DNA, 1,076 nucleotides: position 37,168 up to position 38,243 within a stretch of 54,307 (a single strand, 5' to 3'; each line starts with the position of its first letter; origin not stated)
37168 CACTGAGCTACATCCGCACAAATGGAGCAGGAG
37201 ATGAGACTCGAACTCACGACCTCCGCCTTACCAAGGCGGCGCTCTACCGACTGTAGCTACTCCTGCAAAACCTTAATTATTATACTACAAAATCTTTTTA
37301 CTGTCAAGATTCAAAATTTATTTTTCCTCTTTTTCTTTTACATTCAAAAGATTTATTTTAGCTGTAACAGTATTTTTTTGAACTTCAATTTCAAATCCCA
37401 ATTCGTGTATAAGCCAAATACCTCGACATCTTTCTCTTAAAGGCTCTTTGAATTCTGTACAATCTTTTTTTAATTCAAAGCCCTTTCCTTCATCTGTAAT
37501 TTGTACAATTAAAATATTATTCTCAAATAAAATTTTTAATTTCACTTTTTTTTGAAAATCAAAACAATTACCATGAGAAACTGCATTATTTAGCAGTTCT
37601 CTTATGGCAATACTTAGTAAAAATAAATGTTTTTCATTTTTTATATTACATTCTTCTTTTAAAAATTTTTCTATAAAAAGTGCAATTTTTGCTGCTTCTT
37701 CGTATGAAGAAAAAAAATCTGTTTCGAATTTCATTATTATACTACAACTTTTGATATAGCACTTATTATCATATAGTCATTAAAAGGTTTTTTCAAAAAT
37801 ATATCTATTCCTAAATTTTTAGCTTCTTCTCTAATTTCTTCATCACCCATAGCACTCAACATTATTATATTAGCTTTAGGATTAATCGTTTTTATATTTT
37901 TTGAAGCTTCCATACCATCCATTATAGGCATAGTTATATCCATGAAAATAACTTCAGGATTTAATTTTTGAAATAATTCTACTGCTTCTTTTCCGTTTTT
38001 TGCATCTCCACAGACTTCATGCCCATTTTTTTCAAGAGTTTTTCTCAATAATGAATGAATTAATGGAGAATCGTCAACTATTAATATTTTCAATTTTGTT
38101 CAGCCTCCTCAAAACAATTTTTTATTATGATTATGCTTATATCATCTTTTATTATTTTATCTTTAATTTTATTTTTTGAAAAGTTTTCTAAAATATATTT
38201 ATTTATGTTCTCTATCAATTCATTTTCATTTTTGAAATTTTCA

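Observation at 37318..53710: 16-gene array coupling a Che-like chemosensory pathway to a partner-switching module with no target in sight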

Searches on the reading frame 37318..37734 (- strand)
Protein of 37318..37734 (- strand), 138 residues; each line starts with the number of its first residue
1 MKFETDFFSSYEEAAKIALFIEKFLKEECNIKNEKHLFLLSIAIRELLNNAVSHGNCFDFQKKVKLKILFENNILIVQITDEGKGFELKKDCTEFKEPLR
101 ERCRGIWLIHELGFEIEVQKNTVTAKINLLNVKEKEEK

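Call 4: search_protein_families(library=pfam, proteins=[window:37318-37734:-], max_evalue=0.01)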
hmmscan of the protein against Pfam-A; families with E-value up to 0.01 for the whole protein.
window:37318-37734:- (138 aa): 2 families
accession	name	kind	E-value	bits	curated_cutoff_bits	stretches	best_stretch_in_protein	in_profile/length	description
PF13581.12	HATPase_c_2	-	3.4e-11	43.7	27.4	1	11-124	5-124/127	Histidine kinase-like ATPase domain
PF02518.31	HATPase_c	-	0.0012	19.7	26.4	1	40-88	6-51/111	Histidine kinase-, DNA gyrase B-, and HSP90-like ATPase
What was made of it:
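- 37318..37734 (-): Small GHKL protein of SpoIIAB/RsbW size (138 aa), written RsbW* in this report. It is the putative STAS kinase and switch protein. Pfam HATPase_c_2 43.7 bits against a cut-off of 27.4 (call 4).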

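Call 37: search_protein_families(library=ncbifam, proteins=[window:37318-37734:-], max_evalue=0.01)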
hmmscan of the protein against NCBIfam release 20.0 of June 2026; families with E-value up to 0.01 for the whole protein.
window:37318-37734:- (138 aa): 6 families
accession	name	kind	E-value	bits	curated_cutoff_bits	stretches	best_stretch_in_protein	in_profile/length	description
NF003144.0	PRK04069.1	equivalog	6.4e-06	25.6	145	1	41-122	44-133/161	anti-sigma B factor RsbW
TIGR01925.2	spIIAB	equivalog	0.00013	21.9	135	1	40-87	38-85/137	anti-sigma F factor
TIGR01924.1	rsbW_low_gc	equivalog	0.0012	18.3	155.05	1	40-122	43-133/159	anti-sigma B factor RsbW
NF041045.1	RsbA_anti_sig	subfamily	0.0017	17.6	210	1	37-119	212-289/303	anti-sigma factor RsbA family regulatory protein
NF008649.0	PRK11644.1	equivalog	0.0019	17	408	1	34-95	408-464/499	signal transduction histidine-protein kinase/phosphatase UhpB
NF008298.1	PRK11086.1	subfamily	0.0039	15.7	520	1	30-94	414-477/529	DcuS/MalK family sensor histidine kinase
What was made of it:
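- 37318..37734 (-): It falls below the NCBIfam RsbW/SpoIIAB cut-offs (call 37).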

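Call 38: search_solved_structures(query=window:37318-37734:-, max_evalue=1, show_alignments=2)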
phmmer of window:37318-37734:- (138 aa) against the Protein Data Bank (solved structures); distinct sequences matched with E-value up to 1: 7.
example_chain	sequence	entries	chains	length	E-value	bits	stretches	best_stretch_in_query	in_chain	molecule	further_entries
4gt8_A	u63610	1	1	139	0.048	17.2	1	34-103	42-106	Sensor protein vraS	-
9qih_A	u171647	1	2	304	0.068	16.7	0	56-100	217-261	SenB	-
1til_A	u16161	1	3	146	0.11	16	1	40-99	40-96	Anti-sigma F factor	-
1l0o_A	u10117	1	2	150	0.11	16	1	40-99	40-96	Anti-sigma F factor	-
6m36_A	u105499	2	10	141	0.12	16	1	40-122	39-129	Serine-protein kinase RsbW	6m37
1tid_A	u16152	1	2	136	0.12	15.9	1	40-99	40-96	Anti-sigma F factor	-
1th8_A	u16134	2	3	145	0.14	15.8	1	40-99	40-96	Anti-sigma F factor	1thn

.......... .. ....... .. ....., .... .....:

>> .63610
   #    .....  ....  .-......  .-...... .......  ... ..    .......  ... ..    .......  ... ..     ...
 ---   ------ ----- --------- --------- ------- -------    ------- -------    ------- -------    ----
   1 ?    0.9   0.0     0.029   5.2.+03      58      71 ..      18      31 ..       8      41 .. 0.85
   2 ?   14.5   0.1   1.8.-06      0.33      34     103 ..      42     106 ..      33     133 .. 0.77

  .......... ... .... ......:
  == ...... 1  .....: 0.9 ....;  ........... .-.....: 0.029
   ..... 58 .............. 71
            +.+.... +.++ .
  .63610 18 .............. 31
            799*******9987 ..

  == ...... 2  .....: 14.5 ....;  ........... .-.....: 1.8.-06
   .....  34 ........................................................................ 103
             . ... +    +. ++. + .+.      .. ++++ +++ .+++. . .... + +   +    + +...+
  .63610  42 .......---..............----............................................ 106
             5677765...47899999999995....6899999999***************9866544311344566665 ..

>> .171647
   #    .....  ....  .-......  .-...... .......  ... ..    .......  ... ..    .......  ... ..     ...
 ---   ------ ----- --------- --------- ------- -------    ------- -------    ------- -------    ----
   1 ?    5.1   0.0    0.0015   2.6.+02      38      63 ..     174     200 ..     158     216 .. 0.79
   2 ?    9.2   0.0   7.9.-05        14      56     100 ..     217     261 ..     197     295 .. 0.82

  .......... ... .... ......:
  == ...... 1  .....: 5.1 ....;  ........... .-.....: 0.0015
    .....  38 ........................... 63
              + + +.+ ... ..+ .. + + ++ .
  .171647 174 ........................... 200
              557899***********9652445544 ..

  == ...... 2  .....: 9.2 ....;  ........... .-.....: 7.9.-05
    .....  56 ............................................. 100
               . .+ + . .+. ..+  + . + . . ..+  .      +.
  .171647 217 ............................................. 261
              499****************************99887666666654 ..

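Call 59: search_solved_structures(query=A3, max_evalue=1, show_alignments=3)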
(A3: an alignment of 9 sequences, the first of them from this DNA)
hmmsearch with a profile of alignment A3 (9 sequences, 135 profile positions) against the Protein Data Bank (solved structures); distinct sequences matched with E-value up to 1: 26.
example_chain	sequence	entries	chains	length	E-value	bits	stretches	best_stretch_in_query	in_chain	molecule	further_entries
1tid_A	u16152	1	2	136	5.1e-05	26.4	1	36-121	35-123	Anti-sigma F factor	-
1til_A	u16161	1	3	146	5.6e-05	26.2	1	36-121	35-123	Anti-sigma F factor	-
1th8_A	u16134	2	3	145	5.8e-05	26.2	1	36-121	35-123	Anti-sigma F factor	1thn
6m36_A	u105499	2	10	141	5.8e-05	26.2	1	41-94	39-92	Serine-protein kinase RsbW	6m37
1l0o_A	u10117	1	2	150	5.9e-05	26.1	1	36-121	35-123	Anti-sigma F factor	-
9qih_A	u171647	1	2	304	7.4e-05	25.8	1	7-57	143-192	SenB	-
4gt8_A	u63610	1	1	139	0.00013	25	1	20-110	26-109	Sensor protein vraS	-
7lcc_A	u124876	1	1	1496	0.046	16.8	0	14-57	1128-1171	Helraiser K1068Q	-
3sl2_A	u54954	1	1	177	0.059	16.4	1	62-99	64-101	Sensor histidine kinase yycG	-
3zxq_A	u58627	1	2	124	0.06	16.4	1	42-92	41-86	HYPOXIA SENSOR HISTIDINE KINASE RESPONSE REGULATOR DOST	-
4jas_A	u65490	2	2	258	0.19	14.8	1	40-90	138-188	Histidine kinase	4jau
6azr_A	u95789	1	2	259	0.21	14.6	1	40-90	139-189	Sensor histidine kinase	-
5uht_A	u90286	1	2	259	0.21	14.6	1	40-90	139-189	Sensor histidine kinase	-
3dge_A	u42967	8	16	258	0.21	14.6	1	40-90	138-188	Sensor protein | Histidine kinase | Sensor histidine kinase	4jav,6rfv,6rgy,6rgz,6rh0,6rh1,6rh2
2c2a_A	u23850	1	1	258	0.21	14.6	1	40-90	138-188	SENSOR HISTIDINE KINASE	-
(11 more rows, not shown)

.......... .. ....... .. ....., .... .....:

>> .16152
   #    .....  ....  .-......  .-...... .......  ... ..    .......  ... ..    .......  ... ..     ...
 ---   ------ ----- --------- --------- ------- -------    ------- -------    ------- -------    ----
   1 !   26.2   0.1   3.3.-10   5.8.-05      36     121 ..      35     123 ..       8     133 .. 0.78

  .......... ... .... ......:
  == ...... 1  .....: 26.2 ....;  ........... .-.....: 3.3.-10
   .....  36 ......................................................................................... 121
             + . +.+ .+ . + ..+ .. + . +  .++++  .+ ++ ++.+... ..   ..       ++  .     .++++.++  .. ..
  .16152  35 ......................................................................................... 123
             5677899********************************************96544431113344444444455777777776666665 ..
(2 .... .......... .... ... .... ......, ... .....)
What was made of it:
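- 37318..37734 (-): The subfamily profile hits SpoIIAB and RsbW best in the PDB, E 5e-5 (call 59).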

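Call 99: search_protein_representatives(protein=window:37318-37734:-)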
Query: 138 residues. Proteins with E-value up to 0.001 (for the whole library): 1228; up to 1e-10: 63; up to 1e-30: 1. The best 150 are listed.
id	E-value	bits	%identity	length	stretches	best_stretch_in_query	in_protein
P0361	3.4e-82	289.5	99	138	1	1-138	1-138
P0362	4.5e-22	95.0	40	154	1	6-129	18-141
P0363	5.7e-19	85.0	38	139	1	1-133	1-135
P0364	1.3e-17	80.5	37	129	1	3-127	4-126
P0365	2.2e-17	79.8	41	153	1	21-129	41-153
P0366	3.2e-17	79.3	39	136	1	2-126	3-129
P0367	4.4e-17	78.8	38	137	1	6-131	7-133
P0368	5.7e-17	78.5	40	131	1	1-129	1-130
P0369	1.1e-16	77.6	34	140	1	6-131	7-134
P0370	1.4e-16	77.3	40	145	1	5-126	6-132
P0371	1.7e-16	77.0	40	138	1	6-127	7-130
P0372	3.1e-16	76.1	41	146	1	17-129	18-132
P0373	3.2e-16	76.0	35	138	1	4-133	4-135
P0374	7.0e-16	74.9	37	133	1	3-130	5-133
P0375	9.3e-16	74.5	39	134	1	9-125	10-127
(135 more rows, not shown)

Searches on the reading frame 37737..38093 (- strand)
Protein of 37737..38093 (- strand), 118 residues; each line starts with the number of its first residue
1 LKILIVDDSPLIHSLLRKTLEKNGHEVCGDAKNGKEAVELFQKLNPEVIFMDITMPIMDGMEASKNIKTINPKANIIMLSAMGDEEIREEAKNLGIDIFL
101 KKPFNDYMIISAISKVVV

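Call 4: search_protein_families(library=pfam, proteins=[window:37737-38093:-], max_evalue=0.01)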
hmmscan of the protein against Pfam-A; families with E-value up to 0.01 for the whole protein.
window:37737-38093:- (118 aa): 2 families
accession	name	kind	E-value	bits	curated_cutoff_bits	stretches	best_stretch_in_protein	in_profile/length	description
PF00072.30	Response_reg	-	3.9e-29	101.5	30.2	1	3-113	1-110/111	Response regulator receiver domain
PF23198.2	PDE8A_N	-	0.0053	17.1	29.6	1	19-91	29-101/147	PDE8A-like, N-terminal domain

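Call 37: search_protein_families(library=ncbifam, proteins=[window:37737-38093:-], max_evalue=0.01)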
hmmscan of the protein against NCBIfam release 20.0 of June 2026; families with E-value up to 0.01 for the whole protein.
window:37737-38093:- (118 aa): 106 families (the best 25 are shown)
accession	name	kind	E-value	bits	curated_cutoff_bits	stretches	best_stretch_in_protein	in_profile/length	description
NF041367.1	CheY_Halo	equivalog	7.3e-32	110.1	200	1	3-117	1-114/114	chemotaxis protein CheY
NF001965.0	PRK00742.1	subfamily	1.5e-22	80.3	293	1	1-106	4-111/357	chemotaxis-specific protein-glutamate methyltransferase CheB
NF009206.0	PRK12555.1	subfamily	3.6e-21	75.5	342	1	1-88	1-88/340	chemotaxis-specific protein-glutamate methyltransferase CheB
TIGR02875.1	spore_0_A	equivalog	4.2e-21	75.4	200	1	2-116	4-121/262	sporulation transcription factor Spo0A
NF008469.0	PRK11361.1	equivalog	1.8e-19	69.8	714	1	2-105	6-108/461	acetoacetate metabolism transcriptional regulator AtoC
NF007135.0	PRK09581.1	equivalog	1e-18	67.4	474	1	2-113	4-116/457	PleD family two-component system response regulator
NF045944.1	ResRegRpaBCyano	equivalog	1.1e-18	67.5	330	1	4-113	1-108/229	response regulator transcription factor RpaB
NF052445.1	RespRegMctR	equivalog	1.5e-18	66.9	300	1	2-116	3-118/205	two-component system response regulator MctR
NF007005.1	PRK09468.1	equivalog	4.5e-18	65.5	331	1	2-116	5-118/237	osmolarity response regulator transcription factor OmpR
NF041945.1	LuxN_Vibrio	equivalog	1e-17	63.6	1550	1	3-103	723-821/839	quorum-sensing autoinducer 1 sensor kinase/phosphatase LuxN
NF007018.1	PRK09483.1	equivalog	1.3e-17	64.2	280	1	2-116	3-118/217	UvrY/SirA/GacA family response regulator transcription factor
NF040534.1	resp_reg_YycF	equivalog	1.7e-17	63.5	340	1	2-112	2-110/231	response regulator YycF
NF006623.1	PRK09191.1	subfamily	8.5e-17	61.8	240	1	2-117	139-252/258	PhyR family response regulator anti-anti-sigma factor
NF008318.0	PRK11107.1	equivalog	2.2e-16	59.2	890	1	1-114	668-782/920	two-component sensor histidine kinase BarA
NF046022.1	RespRegCpdRBruc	equivalog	3.7e-16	59.2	180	1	2-116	3-116/120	cell cycle two-component system response regulator CpdR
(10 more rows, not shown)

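Call 65: search_solved_structures(query=window:37737-38093:-, max_evalue=1e-10, show_alignments=1)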
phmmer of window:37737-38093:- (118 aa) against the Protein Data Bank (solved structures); distinct sequences matched with E-value up to 1e-10: 58.
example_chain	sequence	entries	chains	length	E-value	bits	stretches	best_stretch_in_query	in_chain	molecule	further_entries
6er7_A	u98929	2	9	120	4.5e-27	97.7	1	2-117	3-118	120aa long hypothetical chemotaxis protein (CheY)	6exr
1tmy_A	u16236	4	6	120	6.9e-27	97.1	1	2-116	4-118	CHEY PROTEIN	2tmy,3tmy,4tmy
1u0s_Y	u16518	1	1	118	7.1e-27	97.1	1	2-116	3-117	Chemotaxis protein cheY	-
4iga_A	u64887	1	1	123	7.5e-27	97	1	2-116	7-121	Chemotaxis protein CheY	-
4qyw_A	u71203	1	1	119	1.2e-25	93.1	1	2-116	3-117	Chemotaxis protein CheY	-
9rhz_C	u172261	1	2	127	2.7e-25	92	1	2-115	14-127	Chemotaxis protein CheY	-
6c40_B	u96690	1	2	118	6.4e-25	90.8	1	2-116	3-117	Chemotaxis protein CheY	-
8q52_A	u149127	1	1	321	5.7e-23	84.5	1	2-104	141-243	Leucine-specific-binding protein,Chemotaxis protein CheY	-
9xzo_A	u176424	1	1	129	3e-22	82.2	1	2-116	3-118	De novo protein M1X0B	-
6wsh_A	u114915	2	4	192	1.4e-19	73.6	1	2-114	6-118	Response regulator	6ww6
6ekg_Y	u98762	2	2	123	2.7e-19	72.7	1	2-115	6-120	Chemotaxis protein CheY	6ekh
7od9_B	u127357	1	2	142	4.2e-19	72.1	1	2-115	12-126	Response regulator receiver protein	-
6ifh_A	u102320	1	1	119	1.5e-17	67.1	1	2-115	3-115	Sporulation initiation phosphotransferase F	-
9phz_E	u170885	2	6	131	2.2e-17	66.6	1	2-113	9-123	Stage 0 sporulation protein A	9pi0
1s8n_A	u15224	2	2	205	1.2e-16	64.2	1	2-114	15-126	putative antiterminator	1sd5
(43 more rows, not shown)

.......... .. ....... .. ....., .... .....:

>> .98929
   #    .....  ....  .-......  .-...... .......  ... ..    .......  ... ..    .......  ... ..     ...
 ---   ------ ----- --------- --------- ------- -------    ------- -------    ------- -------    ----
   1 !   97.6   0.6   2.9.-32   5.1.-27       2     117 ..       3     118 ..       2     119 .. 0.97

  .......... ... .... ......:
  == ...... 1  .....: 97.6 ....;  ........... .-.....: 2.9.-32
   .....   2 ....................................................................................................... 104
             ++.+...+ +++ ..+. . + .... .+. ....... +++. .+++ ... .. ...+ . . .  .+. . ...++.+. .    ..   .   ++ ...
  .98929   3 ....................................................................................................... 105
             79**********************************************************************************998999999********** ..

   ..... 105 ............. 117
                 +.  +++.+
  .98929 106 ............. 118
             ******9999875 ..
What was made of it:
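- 37737..38093 (-): CheY-like single receiver (118 aa), Thermotoga/archaeal type, with a TTGA overlap onto REC-PP2C. Best PDB hits are P. horikoshii and T. maritima CheY, E 5e-27 (call 65).
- Checked: The plain 'REC' is a Thermotoga/archaeal-type CheY (call 65).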
